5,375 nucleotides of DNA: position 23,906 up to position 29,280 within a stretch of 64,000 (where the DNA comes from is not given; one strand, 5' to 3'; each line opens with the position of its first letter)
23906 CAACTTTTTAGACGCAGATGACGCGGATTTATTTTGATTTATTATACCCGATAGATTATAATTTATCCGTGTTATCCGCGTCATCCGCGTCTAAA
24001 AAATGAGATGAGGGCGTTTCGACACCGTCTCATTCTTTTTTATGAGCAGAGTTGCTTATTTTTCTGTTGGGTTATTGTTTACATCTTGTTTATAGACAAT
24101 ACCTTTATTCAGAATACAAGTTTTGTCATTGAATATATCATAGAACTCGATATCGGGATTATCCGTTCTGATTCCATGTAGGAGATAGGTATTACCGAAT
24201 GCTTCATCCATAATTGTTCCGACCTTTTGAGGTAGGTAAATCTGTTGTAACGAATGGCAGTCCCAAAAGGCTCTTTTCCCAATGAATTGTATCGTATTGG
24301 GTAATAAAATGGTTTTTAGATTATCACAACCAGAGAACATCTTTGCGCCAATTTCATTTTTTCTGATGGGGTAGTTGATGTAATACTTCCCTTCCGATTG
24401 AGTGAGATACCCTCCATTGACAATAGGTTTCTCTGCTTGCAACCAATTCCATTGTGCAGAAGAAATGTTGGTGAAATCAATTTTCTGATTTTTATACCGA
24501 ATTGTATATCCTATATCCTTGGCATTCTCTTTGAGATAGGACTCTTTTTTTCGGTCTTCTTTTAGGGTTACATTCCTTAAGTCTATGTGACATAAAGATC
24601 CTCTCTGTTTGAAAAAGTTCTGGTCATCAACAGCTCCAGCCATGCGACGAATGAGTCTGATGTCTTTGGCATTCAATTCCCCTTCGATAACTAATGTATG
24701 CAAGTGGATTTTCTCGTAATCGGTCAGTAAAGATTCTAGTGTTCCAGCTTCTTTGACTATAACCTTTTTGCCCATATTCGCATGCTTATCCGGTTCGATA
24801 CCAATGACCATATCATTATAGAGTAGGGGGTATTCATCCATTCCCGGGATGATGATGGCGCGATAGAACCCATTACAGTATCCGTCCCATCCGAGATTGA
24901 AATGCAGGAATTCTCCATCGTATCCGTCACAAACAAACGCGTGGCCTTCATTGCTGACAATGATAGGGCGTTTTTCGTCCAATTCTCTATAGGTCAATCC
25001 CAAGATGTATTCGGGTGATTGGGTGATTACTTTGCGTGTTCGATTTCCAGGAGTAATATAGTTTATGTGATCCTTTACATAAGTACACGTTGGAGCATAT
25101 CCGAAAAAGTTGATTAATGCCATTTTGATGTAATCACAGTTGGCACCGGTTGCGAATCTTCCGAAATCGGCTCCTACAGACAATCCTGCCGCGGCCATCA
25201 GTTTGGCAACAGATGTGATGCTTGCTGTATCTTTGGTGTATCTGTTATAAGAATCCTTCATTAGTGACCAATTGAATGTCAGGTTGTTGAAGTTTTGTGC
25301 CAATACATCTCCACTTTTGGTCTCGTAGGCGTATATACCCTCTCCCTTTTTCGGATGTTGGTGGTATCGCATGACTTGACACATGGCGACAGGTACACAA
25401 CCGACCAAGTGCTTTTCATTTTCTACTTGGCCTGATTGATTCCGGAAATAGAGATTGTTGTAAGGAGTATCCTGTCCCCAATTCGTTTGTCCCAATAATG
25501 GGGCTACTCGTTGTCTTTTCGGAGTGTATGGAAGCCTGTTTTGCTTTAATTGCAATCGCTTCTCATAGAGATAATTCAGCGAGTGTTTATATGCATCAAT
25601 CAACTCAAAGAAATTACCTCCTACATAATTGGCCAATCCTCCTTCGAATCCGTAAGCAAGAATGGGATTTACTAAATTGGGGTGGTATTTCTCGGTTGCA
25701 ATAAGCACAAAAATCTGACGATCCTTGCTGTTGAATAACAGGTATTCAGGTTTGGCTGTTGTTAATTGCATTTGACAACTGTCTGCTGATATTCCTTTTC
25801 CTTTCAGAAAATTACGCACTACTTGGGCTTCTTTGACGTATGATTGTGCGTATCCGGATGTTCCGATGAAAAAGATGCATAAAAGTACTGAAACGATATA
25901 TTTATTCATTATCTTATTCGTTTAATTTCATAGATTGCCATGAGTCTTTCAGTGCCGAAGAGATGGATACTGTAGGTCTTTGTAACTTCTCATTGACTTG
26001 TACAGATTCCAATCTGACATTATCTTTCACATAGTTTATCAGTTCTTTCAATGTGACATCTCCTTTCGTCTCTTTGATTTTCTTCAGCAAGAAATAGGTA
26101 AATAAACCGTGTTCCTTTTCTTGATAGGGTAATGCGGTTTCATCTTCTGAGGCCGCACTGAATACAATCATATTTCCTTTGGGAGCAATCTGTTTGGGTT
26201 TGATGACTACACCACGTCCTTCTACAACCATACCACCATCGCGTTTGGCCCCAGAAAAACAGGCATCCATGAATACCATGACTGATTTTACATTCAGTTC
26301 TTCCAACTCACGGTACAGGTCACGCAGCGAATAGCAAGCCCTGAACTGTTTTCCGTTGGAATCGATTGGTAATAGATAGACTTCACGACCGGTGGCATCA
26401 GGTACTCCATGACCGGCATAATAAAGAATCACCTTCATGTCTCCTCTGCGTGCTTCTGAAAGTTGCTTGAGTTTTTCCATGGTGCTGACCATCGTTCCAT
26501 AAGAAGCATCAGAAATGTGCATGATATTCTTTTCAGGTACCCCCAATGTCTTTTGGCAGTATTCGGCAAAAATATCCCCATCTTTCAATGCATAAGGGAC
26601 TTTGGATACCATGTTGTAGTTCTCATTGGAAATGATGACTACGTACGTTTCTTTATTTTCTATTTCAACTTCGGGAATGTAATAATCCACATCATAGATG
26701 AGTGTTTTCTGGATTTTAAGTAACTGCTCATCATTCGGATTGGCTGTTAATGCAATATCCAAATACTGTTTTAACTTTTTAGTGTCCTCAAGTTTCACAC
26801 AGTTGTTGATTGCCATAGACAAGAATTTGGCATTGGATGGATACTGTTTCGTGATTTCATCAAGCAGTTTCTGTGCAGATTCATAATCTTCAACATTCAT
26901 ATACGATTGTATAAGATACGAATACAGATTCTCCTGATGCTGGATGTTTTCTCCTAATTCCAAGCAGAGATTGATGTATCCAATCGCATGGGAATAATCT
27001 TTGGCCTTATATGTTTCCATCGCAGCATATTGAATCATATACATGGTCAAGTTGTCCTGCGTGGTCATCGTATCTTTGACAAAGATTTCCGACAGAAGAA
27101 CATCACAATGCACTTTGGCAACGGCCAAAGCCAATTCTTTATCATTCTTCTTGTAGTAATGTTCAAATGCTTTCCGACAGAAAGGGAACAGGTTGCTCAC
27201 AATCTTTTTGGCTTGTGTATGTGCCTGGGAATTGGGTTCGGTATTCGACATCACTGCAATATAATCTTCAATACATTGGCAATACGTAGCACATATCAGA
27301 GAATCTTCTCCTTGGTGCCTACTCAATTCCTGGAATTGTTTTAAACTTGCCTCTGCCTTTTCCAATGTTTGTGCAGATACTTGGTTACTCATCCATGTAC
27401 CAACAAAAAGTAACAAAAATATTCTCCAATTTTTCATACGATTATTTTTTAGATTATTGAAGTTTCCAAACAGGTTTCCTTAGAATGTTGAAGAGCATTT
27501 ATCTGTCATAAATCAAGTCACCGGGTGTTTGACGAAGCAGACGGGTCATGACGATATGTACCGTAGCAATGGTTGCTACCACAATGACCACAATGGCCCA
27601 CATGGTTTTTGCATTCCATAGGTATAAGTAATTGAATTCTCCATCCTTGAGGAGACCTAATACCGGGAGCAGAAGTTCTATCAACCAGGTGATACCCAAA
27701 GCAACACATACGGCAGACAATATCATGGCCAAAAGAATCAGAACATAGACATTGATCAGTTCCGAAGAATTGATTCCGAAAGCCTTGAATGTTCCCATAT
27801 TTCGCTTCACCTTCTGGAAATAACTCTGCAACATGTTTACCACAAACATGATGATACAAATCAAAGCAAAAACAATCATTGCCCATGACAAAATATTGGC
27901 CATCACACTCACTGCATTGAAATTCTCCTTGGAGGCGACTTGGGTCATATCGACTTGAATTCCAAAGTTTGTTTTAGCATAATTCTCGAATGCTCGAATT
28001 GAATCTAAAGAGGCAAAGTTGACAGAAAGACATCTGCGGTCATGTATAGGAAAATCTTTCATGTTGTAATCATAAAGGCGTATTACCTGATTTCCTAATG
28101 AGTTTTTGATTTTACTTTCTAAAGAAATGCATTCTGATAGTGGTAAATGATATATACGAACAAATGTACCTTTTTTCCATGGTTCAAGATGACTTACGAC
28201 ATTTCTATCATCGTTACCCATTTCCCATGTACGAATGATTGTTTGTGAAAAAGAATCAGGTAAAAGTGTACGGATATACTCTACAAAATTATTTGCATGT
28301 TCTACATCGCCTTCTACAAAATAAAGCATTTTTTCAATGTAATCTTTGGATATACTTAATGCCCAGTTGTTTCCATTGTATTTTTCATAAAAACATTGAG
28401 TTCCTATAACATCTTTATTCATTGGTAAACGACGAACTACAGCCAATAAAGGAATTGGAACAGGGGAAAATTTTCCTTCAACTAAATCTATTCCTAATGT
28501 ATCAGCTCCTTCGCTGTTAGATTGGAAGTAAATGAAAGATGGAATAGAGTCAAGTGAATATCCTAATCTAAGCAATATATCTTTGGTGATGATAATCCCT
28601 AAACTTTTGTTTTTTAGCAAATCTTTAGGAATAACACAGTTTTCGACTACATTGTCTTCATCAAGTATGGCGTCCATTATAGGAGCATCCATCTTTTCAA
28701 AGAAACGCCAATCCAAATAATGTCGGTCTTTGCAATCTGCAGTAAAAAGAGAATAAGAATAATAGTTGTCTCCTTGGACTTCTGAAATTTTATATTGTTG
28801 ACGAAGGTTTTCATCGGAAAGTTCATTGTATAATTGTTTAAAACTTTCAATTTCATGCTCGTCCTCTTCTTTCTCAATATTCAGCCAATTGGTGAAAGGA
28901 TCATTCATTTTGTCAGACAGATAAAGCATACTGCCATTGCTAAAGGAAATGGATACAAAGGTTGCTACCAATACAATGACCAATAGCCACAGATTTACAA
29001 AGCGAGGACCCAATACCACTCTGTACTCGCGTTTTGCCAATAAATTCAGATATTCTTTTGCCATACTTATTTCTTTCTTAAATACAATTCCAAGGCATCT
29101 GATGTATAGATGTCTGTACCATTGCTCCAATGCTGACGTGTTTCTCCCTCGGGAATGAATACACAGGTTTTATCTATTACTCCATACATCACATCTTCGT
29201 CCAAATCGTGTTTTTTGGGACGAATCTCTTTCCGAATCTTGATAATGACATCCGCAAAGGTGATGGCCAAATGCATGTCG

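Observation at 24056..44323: Orphan trans-envelope Ser/Thr-phosphorylation system: kinases/PP2C/FHA + ABC pair + TssR-like vWA, coupled to caspase and C10 proteases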

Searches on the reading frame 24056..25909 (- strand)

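Call 4: search_protein_families(library=pfam, proteins=[window:24056-25909:-], max_evalue=0.01)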
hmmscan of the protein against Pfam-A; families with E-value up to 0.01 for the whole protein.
window:24056-25909:- (617 aa): 4 families
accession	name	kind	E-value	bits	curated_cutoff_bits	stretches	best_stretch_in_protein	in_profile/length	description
PF01640.23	Peptidase_C10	-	1.6e-46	159.4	26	1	144-349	1-194/194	Peptidase C10 family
PF13306.12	LRR_5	-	3.5e-13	50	27.7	1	513-578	18-82/127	BspA type Leucine rich repeat region (6 copies)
PF13855.12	LRR_8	-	1.5e-05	25.1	27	1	519-559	15-56/61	Leucine rich repeat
PF13734.11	Inhibitor_I69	-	0.0094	16.8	25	0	47-109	37-96/98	Spi protease inhibitor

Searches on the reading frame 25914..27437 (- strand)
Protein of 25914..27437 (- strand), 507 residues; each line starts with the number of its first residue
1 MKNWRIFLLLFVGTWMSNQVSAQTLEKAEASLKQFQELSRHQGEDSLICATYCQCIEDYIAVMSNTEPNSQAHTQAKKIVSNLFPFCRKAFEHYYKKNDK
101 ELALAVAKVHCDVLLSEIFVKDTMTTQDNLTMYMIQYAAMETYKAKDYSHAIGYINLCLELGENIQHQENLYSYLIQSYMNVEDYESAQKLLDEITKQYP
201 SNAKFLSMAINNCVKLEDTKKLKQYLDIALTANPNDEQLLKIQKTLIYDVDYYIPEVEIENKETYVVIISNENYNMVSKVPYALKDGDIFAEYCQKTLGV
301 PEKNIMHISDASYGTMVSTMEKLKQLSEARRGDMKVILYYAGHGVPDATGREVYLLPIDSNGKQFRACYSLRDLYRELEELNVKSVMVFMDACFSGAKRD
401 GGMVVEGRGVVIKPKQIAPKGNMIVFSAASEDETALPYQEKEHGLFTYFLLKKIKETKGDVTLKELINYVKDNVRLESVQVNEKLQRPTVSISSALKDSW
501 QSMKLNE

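Call 4: search_protein_families(library=pfam, proteins=[window:25914-27437:-], max_evalue=0.01)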
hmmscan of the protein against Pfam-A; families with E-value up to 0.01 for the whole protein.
window:25914-27437:- (507 aa): 4 families
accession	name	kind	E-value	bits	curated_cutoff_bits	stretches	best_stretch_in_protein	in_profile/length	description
PF00656.27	Peptidase_C14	-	7.2e-21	75.4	21.4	1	265-497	3-230/233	Caspase domain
PF13428.12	TPR_14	-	5.4e-06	27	23.5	0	171-207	3-39/44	Tetratricopeptide repeat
PF14538.11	Raptor_N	-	0.0037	17.5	27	0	318-356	70-112/151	Raptor N-terminal CASPase like domain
PF23914.1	TPR_CcmH_CycH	-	0.0086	16.4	42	0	151-237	69-155/158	Cytochrome c-type biogenesis protein H TPR domain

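Call 24: search_protein_families(library=padloc, proteins=[window:25914-27437:-], max_evalue=0.001)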
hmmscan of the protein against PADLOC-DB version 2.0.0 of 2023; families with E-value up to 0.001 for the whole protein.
window:25914-27437:- (507 aa): 1 family
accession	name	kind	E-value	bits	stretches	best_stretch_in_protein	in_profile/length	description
PDLC02987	caspase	-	3.1e-06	24.7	1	268-456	7-158/453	-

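Call 25: search_protein_families(library=ncbifam, proteins=[window:25914-27437:-], max_evalue=0.001)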
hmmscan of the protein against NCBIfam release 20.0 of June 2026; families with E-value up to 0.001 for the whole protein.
window:25914-27437:- (507 aa): 2 families
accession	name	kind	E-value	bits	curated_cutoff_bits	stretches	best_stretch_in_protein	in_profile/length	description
NF047832.1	caspase_w_EACC1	subfamily_domain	3.3e-18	65.9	140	1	266-475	3-209/211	caspase, EACC1-associated type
TIGR02917.1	PEP_TPR_lipo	equivalog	5.6e-06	24.5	312.2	1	128-236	291-396/899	XrtA/PEP-CTERM system TPR-repeat protein PrsT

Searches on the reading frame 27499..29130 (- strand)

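Call 4: search_protein_families(library=pfam, proteins=[window:27499-29130:-], max_evalue=0.01)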
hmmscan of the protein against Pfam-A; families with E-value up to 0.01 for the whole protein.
window:27499-29130:- (543 aa): 1 family
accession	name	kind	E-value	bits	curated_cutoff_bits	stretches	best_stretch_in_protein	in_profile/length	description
PF02687.27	FtsX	-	2e-07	31.5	25.5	1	417-527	2-111/120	FtsX-like permease C-terminal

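Call 25: search_protein_families(library=ncbifam, proteins=[window:27499-29130:-], max_evalue=0.001)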
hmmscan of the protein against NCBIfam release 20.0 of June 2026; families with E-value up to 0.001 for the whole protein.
window:27499-29130:- (543 aa): 0 families
